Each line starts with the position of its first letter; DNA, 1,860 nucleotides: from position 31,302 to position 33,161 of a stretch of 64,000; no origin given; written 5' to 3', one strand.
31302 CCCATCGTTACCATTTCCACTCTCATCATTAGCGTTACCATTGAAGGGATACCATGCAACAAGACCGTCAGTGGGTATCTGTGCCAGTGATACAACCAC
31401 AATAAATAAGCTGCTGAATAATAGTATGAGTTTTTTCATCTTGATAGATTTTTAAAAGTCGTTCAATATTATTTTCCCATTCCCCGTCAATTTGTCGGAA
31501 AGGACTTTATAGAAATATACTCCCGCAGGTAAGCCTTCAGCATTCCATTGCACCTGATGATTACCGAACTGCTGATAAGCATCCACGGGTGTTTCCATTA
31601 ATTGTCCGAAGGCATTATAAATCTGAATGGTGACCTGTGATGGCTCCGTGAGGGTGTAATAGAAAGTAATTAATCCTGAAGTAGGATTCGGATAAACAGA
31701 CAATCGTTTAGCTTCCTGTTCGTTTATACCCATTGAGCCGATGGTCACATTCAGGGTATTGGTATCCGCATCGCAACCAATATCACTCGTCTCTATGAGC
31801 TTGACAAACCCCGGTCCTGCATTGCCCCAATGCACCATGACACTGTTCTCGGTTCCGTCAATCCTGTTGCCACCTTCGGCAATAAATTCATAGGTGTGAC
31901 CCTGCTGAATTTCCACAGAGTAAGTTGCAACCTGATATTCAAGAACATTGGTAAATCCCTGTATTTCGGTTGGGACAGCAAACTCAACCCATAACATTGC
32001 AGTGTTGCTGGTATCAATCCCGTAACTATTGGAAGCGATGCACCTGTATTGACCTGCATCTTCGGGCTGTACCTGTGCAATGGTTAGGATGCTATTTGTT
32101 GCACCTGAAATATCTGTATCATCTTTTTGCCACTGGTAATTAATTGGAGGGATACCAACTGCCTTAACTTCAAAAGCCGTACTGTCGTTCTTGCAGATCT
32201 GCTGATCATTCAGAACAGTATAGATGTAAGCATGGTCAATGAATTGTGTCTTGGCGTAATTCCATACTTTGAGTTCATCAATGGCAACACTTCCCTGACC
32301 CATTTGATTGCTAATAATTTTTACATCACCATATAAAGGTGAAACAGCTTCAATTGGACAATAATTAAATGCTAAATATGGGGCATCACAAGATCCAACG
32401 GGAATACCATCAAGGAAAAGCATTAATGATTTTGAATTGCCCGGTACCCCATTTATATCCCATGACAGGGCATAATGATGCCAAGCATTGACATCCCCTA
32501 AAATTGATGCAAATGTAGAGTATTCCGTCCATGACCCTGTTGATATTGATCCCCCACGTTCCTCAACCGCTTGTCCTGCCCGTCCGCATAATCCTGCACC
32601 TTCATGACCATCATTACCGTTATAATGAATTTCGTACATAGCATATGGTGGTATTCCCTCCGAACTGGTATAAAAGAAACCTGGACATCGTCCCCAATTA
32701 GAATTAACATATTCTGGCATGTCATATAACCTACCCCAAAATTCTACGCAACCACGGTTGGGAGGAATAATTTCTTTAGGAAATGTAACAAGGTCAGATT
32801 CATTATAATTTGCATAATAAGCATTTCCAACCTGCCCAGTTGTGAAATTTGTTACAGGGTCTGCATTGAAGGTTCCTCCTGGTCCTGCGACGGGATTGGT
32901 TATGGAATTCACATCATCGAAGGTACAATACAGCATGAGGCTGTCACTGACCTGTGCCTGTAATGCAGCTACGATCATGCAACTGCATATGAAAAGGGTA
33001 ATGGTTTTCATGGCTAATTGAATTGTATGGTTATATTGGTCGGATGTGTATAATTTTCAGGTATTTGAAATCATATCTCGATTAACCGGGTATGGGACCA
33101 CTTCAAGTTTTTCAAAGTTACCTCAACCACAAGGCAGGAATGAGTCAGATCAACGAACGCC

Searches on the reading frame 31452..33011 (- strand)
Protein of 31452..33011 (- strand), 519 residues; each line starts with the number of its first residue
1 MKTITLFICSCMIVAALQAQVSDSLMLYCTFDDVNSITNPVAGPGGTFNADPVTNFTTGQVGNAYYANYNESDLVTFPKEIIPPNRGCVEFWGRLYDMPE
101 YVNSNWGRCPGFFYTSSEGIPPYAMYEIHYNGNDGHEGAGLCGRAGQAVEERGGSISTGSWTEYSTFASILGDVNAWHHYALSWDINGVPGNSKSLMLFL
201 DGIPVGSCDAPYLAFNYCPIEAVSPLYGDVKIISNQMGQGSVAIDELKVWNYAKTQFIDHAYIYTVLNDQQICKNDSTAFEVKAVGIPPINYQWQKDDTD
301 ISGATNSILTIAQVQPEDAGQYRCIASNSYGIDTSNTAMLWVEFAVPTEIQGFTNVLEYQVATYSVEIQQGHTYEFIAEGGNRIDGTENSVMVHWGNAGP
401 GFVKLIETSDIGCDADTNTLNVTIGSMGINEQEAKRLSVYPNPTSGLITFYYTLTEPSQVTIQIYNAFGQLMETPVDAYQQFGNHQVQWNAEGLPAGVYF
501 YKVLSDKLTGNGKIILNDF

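Call 30: search_protein_families(library=pfam, proteins=[window:31452-33011:-], max_evalue=0.001)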
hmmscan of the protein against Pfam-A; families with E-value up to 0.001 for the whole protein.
window:31452-33011:- (519 aa): 8 families
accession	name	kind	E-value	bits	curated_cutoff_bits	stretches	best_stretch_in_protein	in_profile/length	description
PF07679.22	I-set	-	1.9e-11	44.3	23.7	1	263-337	3-86/90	Immunoglobulin I-set domain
PF13927.12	Ig_3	-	3.7e-11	43.8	30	1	270-328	11-78/78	Immunoglobulin domain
PF18962.6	Por_Secre_tail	-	5.2e-11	43.1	27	1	439-515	1-74/75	Secretion system C-terminal sorting domain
PF13895.12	Ig_2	-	4e-09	37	27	1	286-342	25-79/79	Immunoglobulin domain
PF13860.13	FlgD_ig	-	1.8e-05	25.1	27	1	448-503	12-73/79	FlgD Ig-like domain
PF00047.31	ig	-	7.2e-05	23.5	21.8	1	286-335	20-79/81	Immunoglobulin domain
PF13385.13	Laminin_G_3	-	0.00019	22.1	27.6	0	160-256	66-147/151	Concanavalin A-like lectin/glucanases superfamily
PF16706.11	Izumo-Ig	-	0.00063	20.1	26.7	0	298-326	40-68/88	Izumo-like Immunoglobulin domain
